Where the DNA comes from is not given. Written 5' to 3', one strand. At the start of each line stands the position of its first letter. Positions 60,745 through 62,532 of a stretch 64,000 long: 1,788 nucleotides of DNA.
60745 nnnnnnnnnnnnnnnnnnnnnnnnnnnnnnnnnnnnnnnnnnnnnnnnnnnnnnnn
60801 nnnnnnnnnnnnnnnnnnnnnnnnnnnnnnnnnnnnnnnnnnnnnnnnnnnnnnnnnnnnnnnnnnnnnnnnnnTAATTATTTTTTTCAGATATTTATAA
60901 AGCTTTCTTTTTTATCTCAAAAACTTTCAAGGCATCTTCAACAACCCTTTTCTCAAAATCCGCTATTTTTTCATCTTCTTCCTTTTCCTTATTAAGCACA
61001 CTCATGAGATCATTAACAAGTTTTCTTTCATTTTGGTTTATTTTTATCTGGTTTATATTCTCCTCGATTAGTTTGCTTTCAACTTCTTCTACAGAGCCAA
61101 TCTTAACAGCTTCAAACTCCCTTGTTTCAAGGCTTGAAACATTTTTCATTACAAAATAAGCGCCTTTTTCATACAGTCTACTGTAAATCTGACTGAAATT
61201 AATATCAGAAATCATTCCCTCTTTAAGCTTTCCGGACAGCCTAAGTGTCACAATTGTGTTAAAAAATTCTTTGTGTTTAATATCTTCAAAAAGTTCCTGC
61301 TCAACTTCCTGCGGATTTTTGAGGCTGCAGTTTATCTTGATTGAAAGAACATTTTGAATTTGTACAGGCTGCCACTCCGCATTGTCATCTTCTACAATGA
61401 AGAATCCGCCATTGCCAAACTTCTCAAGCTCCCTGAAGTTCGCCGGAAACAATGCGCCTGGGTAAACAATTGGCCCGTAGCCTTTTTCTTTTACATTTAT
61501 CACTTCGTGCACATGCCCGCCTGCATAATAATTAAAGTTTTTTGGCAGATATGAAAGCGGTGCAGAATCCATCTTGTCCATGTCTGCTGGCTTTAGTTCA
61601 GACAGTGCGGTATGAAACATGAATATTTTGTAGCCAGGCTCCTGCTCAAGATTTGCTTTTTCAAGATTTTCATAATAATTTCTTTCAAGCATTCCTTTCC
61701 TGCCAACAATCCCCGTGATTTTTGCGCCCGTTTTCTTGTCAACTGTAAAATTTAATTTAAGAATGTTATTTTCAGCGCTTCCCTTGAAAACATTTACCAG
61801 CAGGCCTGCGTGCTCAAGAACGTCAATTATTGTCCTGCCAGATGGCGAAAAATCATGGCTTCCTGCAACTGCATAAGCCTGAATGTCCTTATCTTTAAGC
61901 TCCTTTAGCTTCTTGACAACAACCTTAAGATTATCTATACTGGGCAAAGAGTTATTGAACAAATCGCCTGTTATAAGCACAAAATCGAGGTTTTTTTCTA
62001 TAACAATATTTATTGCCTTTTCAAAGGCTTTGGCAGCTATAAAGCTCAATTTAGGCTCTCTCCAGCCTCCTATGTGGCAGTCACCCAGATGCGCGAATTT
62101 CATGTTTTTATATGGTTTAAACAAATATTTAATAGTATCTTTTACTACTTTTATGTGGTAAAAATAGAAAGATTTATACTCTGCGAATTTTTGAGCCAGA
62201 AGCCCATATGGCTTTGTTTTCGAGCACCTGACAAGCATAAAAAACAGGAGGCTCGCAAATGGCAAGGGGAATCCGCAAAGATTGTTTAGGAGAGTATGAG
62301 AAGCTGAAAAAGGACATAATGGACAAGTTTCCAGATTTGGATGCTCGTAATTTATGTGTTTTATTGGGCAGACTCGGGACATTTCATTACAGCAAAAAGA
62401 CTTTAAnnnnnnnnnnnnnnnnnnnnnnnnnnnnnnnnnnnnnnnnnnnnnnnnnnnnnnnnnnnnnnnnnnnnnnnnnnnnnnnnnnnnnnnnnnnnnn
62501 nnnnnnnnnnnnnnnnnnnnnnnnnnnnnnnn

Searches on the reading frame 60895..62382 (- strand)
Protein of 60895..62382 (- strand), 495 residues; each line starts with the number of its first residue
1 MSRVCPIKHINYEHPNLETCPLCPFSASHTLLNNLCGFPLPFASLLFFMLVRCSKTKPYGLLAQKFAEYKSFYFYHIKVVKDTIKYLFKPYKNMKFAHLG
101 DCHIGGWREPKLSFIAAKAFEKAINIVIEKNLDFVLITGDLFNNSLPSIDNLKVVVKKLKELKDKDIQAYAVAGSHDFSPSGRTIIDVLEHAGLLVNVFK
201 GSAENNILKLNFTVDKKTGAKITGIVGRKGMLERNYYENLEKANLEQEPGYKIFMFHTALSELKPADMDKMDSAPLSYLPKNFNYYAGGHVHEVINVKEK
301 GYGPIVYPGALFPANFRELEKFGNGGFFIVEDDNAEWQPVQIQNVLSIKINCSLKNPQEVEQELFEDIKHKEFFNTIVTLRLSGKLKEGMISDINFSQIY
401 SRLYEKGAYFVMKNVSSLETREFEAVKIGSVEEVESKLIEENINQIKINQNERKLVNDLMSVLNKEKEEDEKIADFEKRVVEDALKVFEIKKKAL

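Call 58: search_protein_families(library=pfam, proteins=[window:60895-62382:-], max_evalue=0.00001)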
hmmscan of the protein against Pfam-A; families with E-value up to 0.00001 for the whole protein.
window:60895-62382:- (495 aa): 1 family
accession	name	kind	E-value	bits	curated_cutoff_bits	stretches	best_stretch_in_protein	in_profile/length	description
PF00149.33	Metallophos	-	1.5e-12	48.8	21.5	1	94-293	1-190/191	Calcineurin-like phosphoesterase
